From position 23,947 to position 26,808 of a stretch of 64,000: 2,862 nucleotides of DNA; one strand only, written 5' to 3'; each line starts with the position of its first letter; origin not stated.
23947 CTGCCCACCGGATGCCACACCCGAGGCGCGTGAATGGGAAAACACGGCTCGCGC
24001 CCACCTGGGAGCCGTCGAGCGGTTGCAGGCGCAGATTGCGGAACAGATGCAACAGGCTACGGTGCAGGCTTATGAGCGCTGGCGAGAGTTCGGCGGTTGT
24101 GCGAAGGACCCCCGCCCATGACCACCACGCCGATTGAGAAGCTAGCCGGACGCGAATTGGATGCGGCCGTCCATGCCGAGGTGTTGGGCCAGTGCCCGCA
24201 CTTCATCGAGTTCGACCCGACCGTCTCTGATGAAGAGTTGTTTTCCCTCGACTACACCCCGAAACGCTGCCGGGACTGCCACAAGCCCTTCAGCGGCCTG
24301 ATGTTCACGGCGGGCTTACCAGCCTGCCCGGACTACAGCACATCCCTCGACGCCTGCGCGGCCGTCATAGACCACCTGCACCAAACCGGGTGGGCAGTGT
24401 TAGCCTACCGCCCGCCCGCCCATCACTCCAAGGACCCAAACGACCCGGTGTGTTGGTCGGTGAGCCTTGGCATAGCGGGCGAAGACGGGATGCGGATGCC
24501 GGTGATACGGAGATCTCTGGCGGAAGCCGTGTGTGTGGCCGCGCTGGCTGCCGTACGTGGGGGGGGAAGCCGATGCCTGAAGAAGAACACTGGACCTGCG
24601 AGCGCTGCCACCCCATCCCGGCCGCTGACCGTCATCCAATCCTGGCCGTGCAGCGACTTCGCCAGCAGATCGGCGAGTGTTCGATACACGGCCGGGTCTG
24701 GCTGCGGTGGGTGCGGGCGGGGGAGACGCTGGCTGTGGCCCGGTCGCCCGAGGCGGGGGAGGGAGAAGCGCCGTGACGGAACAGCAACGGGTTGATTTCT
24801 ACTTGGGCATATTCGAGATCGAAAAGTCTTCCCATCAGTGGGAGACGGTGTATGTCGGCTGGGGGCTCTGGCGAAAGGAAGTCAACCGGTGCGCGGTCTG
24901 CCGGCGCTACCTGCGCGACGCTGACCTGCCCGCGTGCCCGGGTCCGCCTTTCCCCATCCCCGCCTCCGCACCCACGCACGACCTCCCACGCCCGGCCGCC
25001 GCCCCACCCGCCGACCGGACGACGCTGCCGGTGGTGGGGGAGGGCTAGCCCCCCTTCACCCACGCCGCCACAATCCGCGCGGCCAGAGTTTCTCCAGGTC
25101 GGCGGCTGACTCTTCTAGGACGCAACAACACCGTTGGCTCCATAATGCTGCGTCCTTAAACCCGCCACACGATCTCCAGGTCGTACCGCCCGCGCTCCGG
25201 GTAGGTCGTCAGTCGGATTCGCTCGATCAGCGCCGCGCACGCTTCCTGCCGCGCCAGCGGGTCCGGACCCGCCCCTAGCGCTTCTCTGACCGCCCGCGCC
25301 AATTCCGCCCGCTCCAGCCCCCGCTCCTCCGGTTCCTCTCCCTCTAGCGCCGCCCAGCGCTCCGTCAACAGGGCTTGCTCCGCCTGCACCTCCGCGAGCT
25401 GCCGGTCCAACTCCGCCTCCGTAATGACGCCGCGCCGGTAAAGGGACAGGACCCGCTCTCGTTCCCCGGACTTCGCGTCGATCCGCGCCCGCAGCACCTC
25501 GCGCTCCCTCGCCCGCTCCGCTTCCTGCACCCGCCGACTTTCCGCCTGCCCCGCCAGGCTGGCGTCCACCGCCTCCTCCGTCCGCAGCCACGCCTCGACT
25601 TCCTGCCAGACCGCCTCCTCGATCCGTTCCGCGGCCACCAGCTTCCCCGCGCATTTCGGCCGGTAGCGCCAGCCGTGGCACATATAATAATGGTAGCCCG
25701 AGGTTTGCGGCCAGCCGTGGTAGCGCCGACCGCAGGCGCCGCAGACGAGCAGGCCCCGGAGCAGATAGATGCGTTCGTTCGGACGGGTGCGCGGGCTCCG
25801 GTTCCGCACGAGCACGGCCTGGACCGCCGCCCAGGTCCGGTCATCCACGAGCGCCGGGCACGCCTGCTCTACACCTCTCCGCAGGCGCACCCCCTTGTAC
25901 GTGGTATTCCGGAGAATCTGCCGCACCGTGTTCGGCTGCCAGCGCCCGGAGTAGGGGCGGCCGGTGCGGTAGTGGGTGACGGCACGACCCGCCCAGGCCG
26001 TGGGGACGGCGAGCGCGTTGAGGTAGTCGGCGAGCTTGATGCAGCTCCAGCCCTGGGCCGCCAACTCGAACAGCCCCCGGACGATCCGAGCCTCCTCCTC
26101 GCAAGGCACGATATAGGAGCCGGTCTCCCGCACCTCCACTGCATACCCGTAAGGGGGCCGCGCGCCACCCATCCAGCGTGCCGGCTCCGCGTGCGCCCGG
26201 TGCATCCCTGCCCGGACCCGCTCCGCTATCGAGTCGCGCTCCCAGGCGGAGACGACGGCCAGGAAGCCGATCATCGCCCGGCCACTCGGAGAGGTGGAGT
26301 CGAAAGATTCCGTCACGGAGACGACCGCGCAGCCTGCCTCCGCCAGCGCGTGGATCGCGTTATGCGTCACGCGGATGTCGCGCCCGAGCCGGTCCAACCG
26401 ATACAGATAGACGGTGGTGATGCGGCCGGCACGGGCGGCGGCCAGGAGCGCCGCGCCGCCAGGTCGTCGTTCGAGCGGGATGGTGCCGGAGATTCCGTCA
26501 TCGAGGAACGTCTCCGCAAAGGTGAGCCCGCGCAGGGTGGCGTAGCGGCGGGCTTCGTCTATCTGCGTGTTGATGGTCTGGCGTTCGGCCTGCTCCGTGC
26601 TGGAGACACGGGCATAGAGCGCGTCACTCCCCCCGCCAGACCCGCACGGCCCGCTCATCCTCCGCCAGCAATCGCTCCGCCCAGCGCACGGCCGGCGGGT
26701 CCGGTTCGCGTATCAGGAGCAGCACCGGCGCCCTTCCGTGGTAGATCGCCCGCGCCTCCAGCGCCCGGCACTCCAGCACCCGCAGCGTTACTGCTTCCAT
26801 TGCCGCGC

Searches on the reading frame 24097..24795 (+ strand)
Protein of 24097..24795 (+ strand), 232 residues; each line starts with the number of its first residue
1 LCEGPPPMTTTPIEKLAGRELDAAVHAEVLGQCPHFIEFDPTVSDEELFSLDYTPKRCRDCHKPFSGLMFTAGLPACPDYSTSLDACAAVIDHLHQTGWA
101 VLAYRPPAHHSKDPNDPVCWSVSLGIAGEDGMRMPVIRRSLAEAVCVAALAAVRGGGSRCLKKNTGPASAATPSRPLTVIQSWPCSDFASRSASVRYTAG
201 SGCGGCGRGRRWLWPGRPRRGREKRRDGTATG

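Call 16: search_protein_families(library=pfam, max_evalue=0.01, proteins=[window:24097-24795:+])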
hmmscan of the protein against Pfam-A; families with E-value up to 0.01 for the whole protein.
window:24097-24795:+ (232 aa): 1 family
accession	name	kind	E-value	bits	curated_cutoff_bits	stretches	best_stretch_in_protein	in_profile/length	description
PF18066.6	Phage_ABA_S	-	0.0019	19.3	27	1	76-150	28-89/89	Phage ABA sandwich domain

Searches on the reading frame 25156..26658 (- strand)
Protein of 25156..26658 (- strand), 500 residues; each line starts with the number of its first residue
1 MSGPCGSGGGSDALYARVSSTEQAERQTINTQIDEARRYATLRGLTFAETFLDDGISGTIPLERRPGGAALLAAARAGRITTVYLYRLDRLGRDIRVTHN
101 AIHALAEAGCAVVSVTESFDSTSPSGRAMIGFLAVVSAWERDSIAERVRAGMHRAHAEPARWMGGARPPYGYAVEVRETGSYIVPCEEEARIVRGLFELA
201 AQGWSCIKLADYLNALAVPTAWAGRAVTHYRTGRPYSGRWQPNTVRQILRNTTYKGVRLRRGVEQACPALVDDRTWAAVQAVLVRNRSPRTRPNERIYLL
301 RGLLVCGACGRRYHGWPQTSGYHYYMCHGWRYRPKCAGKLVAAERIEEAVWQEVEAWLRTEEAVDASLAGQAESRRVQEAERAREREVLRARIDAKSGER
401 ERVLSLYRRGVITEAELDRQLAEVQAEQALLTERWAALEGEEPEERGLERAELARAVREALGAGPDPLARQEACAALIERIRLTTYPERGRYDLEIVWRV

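Call 16: search_protein_families(library=pfam, max_evalue=0.01, proteins=[window:25156-26658:-])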
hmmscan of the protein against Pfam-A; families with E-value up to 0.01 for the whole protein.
window:25156-26658:- (500 aa): 3 families
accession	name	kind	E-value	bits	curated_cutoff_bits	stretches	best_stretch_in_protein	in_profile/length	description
PF00239.26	Resolvase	-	4.6e-33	114.8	23.3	1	14-158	3-142/145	Resolvase, N terminal domain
PF07508.19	Recombinase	-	2.9e-14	53.6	21.1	1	187-283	1-99/102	Recombinase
PF13408.12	Zn_ribbon_recom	-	4.7e-13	49.7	25.3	1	299-354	1-57/58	Recombinase zinc beta ribbon domain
